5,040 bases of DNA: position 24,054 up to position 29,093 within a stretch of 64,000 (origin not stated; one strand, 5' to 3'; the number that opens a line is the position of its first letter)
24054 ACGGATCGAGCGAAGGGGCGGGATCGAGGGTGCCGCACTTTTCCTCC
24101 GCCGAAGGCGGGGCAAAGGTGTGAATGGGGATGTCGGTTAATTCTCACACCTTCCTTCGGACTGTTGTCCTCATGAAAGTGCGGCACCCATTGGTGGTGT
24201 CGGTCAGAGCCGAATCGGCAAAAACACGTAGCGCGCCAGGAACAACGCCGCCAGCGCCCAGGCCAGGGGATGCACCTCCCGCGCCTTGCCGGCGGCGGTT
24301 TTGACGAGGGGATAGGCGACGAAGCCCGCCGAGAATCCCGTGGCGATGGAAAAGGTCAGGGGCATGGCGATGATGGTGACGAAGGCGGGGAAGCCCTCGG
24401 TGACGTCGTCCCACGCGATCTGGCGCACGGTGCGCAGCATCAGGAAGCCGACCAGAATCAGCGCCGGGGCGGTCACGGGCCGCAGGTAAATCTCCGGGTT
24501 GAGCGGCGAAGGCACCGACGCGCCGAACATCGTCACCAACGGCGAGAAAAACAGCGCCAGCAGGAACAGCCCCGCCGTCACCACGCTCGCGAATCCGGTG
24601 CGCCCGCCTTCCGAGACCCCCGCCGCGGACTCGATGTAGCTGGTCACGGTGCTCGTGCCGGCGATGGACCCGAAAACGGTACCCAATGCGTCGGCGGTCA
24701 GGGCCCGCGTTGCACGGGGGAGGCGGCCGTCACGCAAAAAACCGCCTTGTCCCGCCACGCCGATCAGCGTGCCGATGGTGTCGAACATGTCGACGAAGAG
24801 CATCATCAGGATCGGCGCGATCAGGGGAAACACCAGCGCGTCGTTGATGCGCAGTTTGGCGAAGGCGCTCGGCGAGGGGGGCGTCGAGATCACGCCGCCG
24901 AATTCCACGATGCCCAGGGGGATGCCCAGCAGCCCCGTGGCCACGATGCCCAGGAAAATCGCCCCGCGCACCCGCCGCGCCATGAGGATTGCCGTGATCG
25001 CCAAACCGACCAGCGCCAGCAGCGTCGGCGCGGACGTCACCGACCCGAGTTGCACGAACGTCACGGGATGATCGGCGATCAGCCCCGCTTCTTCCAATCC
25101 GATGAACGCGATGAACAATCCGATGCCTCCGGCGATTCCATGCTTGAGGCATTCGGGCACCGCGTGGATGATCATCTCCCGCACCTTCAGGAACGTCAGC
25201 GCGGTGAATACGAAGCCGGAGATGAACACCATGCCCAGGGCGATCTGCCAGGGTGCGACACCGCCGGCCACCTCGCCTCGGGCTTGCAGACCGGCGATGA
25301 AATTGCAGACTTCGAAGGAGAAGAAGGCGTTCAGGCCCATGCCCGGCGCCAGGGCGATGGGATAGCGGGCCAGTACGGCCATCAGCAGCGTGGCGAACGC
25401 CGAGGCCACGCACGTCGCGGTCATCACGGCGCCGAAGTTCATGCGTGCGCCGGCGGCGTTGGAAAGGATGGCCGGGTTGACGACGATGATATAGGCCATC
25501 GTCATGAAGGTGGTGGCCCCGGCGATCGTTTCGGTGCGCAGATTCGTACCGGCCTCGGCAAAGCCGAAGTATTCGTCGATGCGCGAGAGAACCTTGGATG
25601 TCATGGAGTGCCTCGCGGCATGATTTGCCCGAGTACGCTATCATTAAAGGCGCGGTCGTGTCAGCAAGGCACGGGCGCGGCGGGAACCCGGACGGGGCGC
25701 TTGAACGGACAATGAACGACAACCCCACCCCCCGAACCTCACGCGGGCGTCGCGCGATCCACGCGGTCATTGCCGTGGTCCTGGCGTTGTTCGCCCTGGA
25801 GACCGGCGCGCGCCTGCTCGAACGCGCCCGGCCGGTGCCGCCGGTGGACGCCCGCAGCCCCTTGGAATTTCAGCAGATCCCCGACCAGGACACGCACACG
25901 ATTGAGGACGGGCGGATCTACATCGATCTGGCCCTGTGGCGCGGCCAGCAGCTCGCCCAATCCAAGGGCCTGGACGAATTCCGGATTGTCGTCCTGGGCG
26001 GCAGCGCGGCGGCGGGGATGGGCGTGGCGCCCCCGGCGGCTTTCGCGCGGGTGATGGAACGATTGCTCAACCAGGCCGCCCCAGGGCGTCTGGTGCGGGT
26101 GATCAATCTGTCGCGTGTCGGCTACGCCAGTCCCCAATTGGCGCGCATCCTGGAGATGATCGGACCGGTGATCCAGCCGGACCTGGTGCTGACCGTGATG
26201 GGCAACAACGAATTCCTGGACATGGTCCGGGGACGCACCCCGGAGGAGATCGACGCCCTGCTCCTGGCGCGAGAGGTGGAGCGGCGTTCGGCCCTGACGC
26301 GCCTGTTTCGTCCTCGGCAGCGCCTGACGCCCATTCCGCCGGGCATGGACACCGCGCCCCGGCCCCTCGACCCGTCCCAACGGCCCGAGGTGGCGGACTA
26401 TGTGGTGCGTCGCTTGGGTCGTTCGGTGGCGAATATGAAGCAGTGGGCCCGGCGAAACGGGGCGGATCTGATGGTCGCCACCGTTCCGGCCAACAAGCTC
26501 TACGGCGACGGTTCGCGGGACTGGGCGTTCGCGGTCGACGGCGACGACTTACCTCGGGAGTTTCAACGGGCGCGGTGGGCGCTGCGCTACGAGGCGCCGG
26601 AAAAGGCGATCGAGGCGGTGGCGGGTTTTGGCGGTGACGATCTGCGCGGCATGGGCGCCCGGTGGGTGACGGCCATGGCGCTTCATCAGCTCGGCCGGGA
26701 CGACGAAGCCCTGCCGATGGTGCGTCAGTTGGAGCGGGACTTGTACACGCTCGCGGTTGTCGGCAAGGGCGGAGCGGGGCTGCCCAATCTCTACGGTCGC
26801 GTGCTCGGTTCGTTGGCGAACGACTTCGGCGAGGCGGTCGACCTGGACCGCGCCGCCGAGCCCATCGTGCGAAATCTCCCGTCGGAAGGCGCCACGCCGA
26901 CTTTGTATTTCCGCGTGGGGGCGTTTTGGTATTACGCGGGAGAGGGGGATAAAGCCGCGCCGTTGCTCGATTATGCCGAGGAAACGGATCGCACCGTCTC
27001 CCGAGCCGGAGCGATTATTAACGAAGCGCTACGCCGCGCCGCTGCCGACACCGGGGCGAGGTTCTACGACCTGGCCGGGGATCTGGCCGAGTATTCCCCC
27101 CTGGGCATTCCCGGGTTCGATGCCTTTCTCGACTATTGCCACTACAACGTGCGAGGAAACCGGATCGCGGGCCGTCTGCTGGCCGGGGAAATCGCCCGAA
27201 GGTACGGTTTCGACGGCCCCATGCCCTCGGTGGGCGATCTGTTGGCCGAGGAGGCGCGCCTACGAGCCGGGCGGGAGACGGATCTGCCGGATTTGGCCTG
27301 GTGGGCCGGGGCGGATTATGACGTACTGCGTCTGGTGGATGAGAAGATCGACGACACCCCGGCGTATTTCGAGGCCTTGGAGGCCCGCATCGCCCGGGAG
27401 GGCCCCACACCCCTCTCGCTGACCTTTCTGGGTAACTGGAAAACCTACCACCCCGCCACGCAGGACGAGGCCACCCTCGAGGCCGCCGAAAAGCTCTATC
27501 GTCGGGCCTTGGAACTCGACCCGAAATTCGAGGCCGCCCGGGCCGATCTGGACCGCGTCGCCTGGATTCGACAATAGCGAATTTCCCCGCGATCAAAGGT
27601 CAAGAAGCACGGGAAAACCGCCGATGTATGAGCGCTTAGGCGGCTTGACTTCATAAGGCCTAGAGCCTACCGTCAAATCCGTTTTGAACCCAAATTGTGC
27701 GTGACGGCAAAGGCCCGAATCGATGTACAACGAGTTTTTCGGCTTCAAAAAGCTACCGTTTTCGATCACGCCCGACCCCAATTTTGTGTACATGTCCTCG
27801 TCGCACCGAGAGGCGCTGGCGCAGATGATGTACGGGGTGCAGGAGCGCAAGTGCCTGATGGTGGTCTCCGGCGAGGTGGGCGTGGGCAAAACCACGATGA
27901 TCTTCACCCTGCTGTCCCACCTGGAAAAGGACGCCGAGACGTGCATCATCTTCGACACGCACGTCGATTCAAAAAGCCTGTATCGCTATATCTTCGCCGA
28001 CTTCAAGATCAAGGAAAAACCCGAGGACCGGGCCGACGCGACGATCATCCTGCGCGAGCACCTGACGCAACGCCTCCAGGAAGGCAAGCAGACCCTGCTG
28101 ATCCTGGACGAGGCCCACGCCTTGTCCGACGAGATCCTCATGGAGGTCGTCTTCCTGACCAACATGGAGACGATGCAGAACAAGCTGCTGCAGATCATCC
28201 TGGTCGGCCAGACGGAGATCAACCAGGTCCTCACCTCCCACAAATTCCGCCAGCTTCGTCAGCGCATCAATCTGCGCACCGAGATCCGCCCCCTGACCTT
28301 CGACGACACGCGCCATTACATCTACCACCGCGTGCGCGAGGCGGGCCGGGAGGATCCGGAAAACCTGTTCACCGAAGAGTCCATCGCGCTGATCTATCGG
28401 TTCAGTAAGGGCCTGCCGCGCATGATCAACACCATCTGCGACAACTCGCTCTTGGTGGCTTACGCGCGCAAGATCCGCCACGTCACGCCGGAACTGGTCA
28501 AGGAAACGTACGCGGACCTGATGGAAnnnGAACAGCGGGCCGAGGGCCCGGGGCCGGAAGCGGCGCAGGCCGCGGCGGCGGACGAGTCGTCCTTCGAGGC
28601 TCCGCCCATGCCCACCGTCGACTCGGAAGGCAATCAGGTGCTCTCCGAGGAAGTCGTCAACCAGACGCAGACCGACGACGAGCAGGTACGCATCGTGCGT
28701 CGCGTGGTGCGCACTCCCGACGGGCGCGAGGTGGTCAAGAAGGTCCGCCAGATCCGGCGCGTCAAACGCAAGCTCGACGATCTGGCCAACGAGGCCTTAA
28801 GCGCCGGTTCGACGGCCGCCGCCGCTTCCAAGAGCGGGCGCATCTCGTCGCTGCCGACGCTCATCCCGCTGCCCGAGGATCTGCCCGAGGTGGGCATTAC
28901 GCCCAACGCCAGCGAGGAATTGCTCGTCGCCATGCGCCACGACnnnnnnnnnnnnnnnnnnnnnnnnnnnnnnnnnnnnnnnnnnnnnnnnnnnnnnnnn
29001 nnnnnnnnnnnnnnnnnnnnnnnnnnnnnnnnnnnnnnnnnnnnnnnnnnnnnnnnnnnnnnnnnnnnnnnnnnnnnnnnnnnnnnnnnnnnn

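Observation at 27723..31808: EPS export module built around an ExeA-type AAA ATPase fused to a BY-kinase domain, with no transmembrane co-polymerase part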

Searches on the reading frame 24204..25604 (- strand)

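Call 10: search_protein_families(library=ncbifam, proteins=[window:24204-25604:-], max_evalue=0.001)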
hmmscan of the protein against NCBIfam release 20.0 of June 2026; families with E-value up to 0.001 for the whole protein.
window:24204-25604:- (466 aa): 0 families

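Call 12: search_protein_families(library=pfam, proteins=[window:24204-25604:-], max_evalue=0.01)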
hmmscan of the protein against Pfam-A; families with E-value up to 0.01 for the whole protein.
window:24204-25604:- (466 aa): 1 family
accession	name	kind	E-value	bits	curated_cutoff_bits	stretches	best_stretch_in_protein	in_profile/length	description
PF00860.26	Xan_ur_permease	-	4.9e-42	144.5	27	1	25-424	3-387/389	Permease family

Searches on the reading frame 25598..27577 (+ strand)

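Call 7: search_protein_families(library=pfam, proteins=[window:25598-27577:+], max_evalue=0.01)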
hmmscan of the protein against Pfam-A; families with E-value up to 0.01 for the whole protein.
window:25598-27577:+ (659 aa): 4 families
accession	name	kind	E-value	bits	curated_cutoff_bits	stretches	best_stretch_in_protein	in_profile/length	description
PF13472.12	Lipase_GDSL_2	-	1.3e-09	39.3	32.9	1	132-293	1-148/178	GDSL-like Lipase/Acylhydrolase family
PF07719.23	TPR_2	-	0.0017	18.8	27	0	628-643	18-33/34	Tetratricopeptide repeat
PF00515.34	TPR_1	-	0.0022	18.2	27.8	0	628-644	18-34/34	Tetratricopeptide repeat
PF25182.1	NonGDSL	-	0.0022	17.8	80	1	127-205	27-106/220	Non-GDSL lipase-like family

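Call 8: search_protein_families(library=ncbifam, proteins=[window:25598-27577:+], max_evalue=0.01)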
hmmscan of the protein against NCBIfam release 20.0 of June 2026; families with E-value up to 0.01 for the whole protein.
window:25598-27577:+ (659 aa): 0 families

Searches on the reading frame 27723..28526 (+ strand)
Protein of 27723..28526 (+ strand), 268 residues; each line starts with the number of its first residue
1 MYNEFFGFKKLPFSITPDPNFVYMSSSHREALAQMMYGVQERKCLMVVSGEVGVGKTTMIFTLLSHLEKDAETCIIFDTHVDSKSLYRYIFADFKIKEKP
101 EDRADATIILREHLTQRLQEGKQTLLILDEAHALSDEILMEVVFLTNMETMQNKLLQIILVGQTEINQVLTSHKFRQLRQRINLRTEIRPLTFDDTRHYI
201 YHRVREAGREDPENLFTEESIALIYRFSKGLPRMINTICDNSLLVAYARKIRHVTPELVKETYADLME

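Call 98: search_solved_structures(query=A6, max_evalue=0.1)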
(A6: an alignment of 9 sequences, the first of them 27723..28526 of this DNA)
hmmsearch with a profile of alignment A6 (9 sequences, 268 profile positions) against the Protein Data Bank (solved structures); distinct sequences matched with E-value up to 0.1: 67 (the best 60 are shown).
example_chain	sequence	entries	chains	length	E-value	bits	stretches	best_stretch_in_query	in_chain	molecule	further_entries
8xvb_A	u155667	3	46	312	2.9e-06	29.9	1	20-208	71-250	ATP-dependent target DNA activator B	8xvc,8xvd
7rzy_1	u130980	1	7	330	8.3e-05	25.1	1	44-257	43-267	Tn6677 Vibrio cholerae transposon TnsC (VchTnsC)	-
7ufi_1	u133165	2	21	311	0.00014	24.4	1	44-257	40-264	VchTnsC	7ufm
6or5_A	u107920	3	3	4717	0.00028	23.4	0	28-79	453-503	Midasin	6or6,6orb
8zn6_F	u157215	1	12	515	0.0018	20.8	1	34-109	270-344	KaiC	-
8jon_A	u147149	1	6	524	0.0036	19.8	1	34-110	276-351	Circadian clock oscillator protein KaiC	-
8zn5_B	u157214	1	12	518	0.0064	19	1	33-105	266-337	KaiC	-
8zn7_D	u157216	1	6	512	0.0084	18.6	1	34-107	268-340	KaiC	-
7p7q_0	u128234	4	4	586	0.0085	18.5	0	41-88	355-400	ARE-ABC-F family resistance factor PoxtA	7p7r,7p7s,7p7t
3upu_A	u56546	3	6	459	0.01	18.3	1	24-78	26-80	ATP-dependent DNA helicase dda | Dda helicase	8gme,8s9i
1ye8_A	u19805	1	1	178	0.011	18.2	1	46-71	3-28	Hypothetical UPF0334 kinase-like protein AQ_1292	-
6pb3_A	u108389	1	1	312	0.013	18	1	25-73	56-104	Rhizobiales Sp. Pch2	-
6i27_A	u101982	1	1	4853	0.014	17.9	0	46-77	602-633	Midasin,Midasin,Midasin,Midasin,Midasin,Midasin,Midasin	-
6i26_A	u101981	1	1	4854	0.014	17.9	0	46-77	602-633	Midasin,Midasin,Midasin,Midasin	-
6hyp_A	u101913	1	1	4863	0.014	17.9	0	46-77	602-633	Midasin,Midasin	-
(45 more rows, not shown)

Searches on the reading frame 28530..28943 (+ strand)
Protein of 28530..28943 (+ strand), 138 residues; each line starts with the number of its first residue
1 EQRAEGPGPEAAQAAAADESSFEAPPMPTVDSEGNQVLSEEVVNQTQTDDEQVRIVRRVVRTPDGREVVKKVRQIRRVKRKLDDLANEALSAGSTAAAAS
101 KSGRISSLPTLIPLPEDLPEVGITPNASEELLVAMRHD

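Call 91: search_protein_families(library=pfam, proteins=[window:28530-28943:+], max_evalue=1)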
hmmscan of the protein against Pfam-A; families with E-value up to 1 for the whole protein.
seq(138 aa): 1 family
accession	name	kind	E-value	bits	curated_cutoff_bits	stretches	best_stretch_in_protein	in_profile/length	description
PF07176.17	DUF1400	-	0.14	12.9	23.4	1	53-116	61-121/127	Alpha/beta hydrolase of unknown function (DUF1400)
